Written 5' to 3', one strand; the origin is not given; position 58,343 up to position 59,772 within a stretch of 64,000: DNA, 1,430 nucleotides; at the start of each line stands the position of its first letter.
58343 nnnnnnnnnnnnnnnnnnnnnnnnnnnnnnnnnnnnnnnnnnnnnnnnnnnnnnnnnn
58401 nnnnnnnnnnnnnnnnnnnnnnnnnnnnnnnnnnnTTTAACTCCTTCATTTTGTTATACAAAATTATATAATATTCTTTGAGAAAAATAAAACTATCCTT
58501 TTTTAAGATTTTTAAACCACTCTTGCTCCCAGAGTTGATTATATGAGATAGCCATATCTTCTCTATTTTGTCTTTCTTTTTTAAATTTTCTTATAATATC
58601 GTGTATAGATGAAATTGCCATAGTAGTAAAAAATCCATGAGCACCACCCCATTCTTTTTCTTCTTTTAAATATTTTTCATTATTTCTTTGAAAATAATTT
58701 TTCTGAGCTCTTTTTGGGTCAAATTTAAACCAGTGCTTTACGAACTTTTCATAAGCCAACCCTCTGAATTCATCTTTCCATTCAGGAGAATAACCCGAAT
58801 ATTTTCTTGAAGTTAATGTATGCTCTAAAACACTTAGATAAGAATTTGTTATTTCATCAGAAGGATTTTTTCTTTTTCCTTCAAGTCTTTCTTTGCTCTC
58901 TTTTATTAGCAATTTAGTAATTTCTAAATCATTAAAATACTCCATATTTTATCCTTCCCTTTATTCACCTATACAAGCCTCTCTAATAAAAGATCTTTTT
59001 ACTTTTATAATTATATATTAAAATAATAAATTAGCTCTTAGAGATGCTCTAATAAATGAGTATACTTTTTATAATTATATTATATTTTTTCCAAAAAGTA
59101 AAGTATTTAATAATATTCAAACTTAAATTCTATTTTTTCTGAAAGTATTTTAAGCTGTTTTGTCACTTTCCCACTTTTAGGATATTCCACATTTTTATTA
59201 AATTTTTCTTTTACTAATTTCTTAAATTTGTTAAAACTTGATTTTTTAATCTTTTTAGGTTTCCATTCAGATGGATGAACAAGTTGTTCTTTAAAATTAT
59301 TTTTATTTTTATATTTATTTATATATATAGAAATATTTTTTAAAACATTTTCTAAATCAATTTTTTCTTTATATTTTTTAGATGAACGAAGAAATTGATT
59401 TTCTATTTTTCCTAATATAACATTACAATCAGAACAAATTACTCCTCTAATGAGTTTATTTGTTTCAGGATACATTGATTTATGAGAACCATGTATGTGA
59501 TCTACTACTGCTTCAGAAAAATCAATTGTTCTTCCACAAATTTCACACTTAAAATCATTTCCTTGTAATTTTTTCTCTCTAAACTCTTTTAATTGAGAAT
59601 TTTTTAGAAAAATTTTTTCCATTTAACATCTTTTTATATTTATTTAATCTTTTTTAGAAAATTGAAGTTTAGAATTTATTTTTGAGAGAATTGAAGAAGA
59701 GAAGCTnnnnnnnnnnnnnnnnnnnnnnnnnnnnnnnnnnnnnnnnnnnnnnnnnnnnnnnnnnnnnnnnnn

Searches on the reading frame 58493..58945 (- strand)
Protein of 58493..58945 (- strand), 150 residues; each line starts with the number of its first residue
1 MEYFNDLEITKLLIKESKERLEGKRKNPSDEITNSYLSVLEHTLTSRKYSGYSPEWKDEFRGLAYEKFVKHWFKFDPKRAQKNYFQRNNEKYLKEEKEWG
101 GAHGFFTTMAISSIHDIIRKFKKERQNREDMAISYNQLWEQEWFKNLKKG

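Call 14: search_protein_families(library=pfam, proteins=[window:58493-58945:-], max_evalue=0.01)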
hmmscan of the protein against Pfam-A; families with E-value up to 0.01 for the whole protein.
window:58493-58945:- (150 aa): 0 families

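Call 15: search_protein_families(library=phrogs, proteins=[window:58493-58945:-], max_evalue=0.001)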
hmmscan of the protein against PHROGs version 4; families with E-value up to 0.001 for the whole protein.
window:58493-58945:- (150 aa): 1 family
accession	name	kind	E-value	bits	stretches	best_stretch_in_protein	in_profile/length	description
phrog_234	-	transcription regulation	1.8e-07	32.5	1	6-129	13-120/181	late sigma transcription factor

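Call 57: find_related_loci(query=window:58493-58945:-, collection=viral_contigs, flank=3000)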
Query window:58493-58945:- (150 aa) in viral_contigs; peptide patterns used: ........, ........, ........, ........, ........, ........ (x = any residue, [..] = any of these).
6 stretches matched a pattern; 2 encode a relative of the query (tblastn E <= 1e-3); 2 distinct loci.
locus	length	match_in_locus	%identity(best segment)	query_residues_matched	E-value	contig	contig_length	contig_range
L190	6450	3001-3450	83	1-150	1e-86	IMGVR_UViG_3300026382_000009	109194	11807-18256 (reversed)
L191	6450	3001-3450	83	1-150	1e-86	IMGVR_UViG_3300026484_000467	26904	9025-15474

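Call 84: find_encoding_contigs(protein=window:58493-58945:-, flank=2000, max_places=4)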
Protein window:58493-58945:- (150 aa): 1 contig read that carries it; 1 place shown.
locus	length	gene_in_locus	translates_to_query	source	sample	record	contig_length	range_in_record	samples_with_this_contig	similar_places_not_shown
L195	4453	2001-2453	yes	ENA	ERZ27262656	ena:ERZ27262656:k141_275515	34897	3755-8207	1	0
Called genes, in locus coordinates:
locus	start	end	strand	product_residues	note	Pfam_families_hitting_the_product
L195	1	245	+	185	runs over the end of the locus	PF05838:Glyco_hydro_108, PF09374:PG_binding_3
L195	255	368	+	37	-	-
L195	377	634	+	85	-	-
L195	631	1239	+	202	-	-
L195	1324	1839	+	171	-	PF02945:Endonuclease_7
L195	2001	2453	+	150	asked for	-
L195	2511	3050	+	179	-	-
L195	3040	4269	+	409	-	-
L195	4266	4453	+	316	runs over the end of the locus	-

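Call 90: search_dna_similar(query=window:58493-58945:-, collection=phages, mode=protein, max_rows=12, rows=spread)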
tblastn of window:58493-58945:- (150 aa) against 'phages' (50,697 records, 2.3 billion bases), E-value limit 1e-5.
No match.

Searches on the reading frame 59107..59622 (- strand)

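Call 14: search_protein_families(library=pfam, proteins=[window:59107-59622:-], max_evalue=0.01)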
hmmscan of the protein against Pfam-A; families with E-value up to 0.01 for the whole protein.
window:59107-59622:- (171 aa): 1 family
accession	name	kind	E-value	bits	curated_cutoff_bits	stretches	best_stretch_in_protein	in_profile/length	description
PF02945.21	Endonuclease_7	-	3.7e-09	36.8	23.6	1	19-85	19-80/82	Recombination endonuclease VII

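Call 15: search_protein_families(library=phrogs, proteins=[window:59107-59622:-], max_evalue=0.001)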
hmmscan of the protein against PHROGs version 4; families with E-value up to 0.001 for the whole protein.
window:59107-59622:- (171 aa): 7 families
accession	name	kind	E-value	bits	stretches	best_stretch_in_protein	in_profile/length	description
phrog_423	-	DNA, RNA and nucleotide metabolism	2.8e-22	80.4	1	4-161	4-151/159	endonuclease VII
phrog_2914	-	DNA, RNA and nucleotide metabolism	1.1e-12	49.1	1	18-109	90-172/190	endonuclease VII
phrog_36860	-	DNA, RNA and nucleotide metabolism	5.7e-12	46.7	1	2-164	16-165/178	HNH endonuclease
phrog_2633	-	DNA, RNA and nucleotide metabolism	1.1e-10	42.9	1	16-84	75-135/142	endonuclease VII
phrog_307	-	DNA, RNA and nucleotide metabolism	2.7e-06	28.6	1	25-113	122-204/334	endonuclease VII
phrog_11865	-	DNA, RNA and nucleotide metabolism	5.1e-06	27.9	1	55-118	8-68/95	endonuclease VII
phrog_144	-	DNA, RNA and nucleotide metabolism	0.00019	22.1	1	5-109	66-168/175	HNH endonuclease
